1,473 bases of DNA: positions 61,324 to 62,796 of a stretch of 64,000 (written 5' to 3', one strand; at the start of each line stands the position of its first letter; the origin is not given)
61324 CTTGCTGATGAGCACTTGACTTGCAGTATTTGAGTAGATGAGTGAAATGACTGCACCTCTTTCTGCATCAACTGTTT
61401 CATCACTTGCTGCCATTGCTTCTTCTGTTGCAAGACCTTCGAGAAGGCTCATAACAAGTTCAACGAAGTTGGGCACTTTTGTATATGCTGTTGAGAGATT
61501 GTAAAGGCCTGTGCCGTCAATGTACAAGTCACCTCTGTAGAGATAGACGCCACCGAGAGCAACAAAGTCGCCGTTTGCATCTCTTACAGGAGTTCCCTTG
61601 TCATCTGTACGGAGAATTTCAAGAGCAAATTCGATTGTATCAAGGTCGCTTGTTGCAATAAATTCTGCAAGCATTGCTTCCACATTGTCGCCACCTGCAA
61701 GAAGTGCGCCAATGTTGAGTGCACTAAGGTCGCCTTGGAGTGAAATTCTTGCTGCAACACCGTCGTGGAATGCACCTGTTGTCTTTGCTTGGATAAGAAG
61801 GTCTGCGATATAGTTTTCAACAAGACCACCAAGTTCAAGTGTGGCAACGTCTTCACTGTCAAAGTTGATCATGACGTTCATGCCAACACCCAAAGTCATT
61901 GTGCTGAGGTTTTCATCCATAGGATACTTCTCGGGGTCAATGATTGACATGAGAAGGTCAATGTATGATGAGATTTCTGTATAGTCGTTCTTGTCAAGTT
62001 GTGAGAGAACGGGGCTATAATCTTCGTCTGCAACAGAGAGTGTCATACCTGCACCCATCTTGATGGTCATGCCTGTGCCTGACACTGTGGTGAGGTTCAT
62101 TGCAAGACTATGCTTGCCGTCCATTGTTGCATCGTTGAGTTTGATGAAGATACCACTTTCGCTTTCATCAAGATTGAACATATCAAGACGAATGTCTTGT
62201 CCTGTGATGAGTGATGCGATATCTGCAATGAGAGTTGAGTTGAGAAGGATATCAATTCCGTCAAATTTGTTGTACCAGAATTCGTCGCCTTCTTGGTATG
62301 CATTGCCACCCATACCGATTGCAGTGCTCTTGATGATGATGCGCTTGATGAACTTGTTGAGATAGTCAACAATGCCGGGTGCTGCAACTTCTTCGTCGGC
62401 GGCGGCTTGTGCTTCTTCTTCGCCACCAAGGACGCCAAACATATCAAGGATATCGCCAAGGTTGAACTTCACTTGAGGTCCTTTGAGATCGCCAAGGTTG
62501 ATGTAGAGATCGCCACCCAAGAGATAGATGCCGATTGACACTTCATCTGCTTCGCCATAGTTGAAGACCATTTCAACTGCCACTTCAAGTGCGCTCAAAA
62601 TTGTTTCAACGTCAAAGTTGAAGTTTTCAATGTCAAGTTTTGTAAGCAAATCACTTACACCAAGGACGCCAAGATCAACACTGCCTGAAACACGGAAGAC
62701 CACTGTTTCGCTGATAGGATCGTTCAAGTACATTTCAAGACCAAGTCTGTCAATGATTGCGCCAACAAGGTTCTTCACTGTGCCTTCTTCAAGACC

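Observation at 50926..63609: At least 10 copies of a very large, length-variable repeat unit with a conserved four-part junction (hairpin, LLGxL helix, E-A-M-A-A-type acidic linker, amphipathic strand/helix)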

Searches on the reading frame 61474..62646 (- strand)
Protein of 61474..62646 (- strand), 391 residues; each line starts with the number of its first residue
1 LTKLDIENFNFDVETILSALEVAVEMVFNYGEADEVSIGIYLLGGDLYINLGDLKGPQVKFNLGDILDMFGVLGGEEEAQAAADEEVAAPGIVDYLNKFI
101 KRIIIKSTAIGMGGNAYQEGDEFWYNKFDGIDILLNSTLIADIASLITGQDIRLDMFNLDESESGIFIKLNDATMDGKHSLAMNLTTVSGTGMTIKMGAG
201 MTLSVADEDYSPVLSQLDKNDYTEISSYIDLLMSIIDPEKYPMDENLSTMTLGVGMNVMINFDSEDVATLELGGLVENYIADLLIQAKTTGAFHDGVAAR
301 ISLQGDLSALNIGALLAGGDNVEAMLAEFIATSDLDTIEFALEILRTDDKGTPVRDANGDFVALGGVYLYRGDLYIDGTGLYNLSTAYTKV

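Call 75: predict_structure(alignment_id=A4)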
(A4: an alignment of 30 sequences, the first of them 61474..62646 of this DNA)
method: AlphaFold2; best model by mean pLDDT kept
length: 391 residues; sequences in the alignment: 30
mean_pLDDT: 57.2   pTM: 0.34
mean pLDDT of the five models: 57.2, 55.9, 55.9, 55.4, 54.7
residues with pLDDT >= 90: 5; 70-90: 112; 50-70: 111; < 50: 163
segments of 3 or more residues with pLDDT < 50: 1-10, 154-229, 243-258, 272-307, 316-323, 328-330, 388-391
pLDDT, mean of each block of 10 residues (from residue 1): 34 71 76 71 88 79 78 55 60 66 74 60 69 71 61 48 45 37 38 36 26 33 45 59 42 45 54 48 41 31 45 46 49 62 83 87 85 82 52 36
secondary structure, 60 per line:
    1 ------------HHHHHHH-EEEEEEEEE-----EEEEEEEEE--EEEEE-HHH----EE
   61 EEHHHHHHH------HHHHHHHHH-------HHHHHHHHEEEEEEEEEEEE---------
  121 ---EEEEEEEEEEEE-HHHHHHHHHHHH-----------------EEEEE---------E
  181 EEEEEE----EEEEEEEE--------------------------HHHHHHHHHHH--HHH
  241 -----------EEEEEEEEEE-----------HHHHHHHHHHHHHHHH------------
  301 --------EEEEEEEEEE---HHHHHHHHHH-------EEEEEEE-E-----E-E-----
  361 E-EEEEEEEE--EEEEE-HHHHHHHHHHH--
elements in order: H13-19 E21-29 E35-43 E46-50 E59-62 H63-69 H76-84 H92-99 E100-111 E124-135 H137-148 E166-170 E180-186 E191-198 H225-235 E252-261 H273-288 E309-318 H322-331 E339-345 E363-370 E373-377 H379-389

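Call 77: search_protein_families(library=pfam, alignment_id=A4, max_evalue=10)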
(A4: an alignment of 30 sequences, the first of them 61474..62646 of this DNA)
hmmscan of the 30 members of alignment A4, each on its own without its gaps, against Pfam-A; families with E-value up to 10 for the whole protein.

A. member 1, window:61474-62646:- (391 aa): 0 families

B. families by the number of members that match (of 30 scanned): 9 families
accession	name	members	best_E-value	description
PF10651.15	BppU_N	1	0.04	BppU N-terminal domain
PF07969.17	Amidohydro_3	1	0.086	Amidohydrolase family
PF14941.11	OAF_N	1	0.088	Out at first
PF08829.15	AlphaC_N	1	0.1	Alpha C protein N terminal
PF04045.19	P34-Arc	1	0.13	Arp2/3 complex, 34 kD subunit p34-Arc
PF21060.3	Reovirus_L2_6th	1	0.14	Reovirus core-spike protein lambda-2 (L2), 6th domain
PF04952.20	AstE_AspA_hybrid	1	0.19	AstE/AspA barrel-sandwich hybrid domain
PF07581.17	Glug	1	0.22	The GLUG motif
PF19861.4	DUF6335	1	0.24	Family of unknown function (DUF6335)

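Call 79: fold_search(model_id=the predicted structure, library=pdb)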
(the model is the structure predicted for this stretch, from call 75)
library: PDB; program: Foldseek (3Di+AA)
matches with E <= 10: 95; with E <= 0.001: 0
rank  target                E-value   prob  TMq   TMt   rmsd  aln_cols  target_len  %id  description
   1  8pkp_A                2.9e-01  0.06  0.13  0.05  26.1       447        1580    9  Cryo-EM structure of the apo Anaphase-promoting complex/cyclosome (APC/C) at 3.2 Angstrom resolution (released 2023-07-19)
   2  8vyb_A                5.9e-01  0.03  0.08  0.07  24.5       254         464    8  Cryo-EM structure of human core Rab3GAP1/2 complex (released 2025-01-15)
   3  5jea_C                8.2e-01  0.03  0.08  0.10  23.2       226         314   10  Structure of a cytoplasmic 11-subunit RNA exosome complex including Ski7, bound to RNA (released 2016-07-13)
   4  6q6g_A                1.0e+00  0.04  0.13  0.05  22.7       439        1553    9  Cryo-EM structure of the APC/C-Cdc20-Cdk2-cyclinA2-Cks2 complex, the D1 box class (released 2019-09-11)
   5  8s35_D                1.1e+00  0.08  0.09  0.11  26.0       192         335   12  DNA-bound Type IV-A3 CRISPR effector in complex with DinG helicase from K. pneumoniae (state I) (released 2024-11-06)
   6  8ed0_A                1.6e+00  0.02  0.09  0.10  25.8       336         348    9  Cryo-EM Structure of the P74-26 Tail Tube (released 2023-03-08)
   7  9b45_S                1.7e+00  0.05  0.10  0.18  19.8       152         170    9  Pseudomonas phage Pa193 baseplate complex and tail fiber (released 2024-10-16)
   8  2iv9_A                1.7e+00  0.02  0.09  0.13  21.5       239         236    7  B2-appendage from AP2 in complex with Eps15 peptide (released 2007-03-13)
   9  8qcf_D                1.9e+00  0.02  0.10  0.12  20.7       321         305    9  yeast cytoplasmic exosome-Ski2 complex degrading a RNA substrate (released 2024-01-10)
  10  6q6h_A                2.1e+00  0.02  0.11  0.04  23.7       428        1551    8  Cryo-EM structure of the APC/C-Cdc20-Cdk2-cyclinA2-Cks2 complex, the D2 box class (released 2019-09-11)
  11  8eon_A                2.2e+00  0.03  0.10  0.17  21.5       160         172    8  Pseudomonas phage E217 baseplate complex (released 2023-07-26)
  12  5tz7_B                2.3e+00  0.02  0.11  0.13  23.9       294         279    9  Crystal Structure of CurK Dehydratase D1169N Inactive Mutant (released 2017-01-11)
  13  6skf_Ad               2.4e+00  0.02  0.07  0.10  21.7       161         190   11  Cryo-EM Structure of T. kodakarensis 70S ribosome (released 2020-07-29)
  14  6ue5_A                2.4e+00  0.01  0.11  0.10  24.5       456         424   10  Crystal structure of full-length human DCAF15-DDB1-deltaPBP-DDA1-RBM39 in complex with 4-(aminomethyl)-N-(3-cyano-4-me (released 2019-12-18)
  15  8s35_L                2.6e+00  0.06  0.11  0.19  17.4       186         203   12  DNA-bound Type IV-A3 CRISPR effector in complex with DinG helicase from K. pneumoniae (state I) (released 2024-11-06)
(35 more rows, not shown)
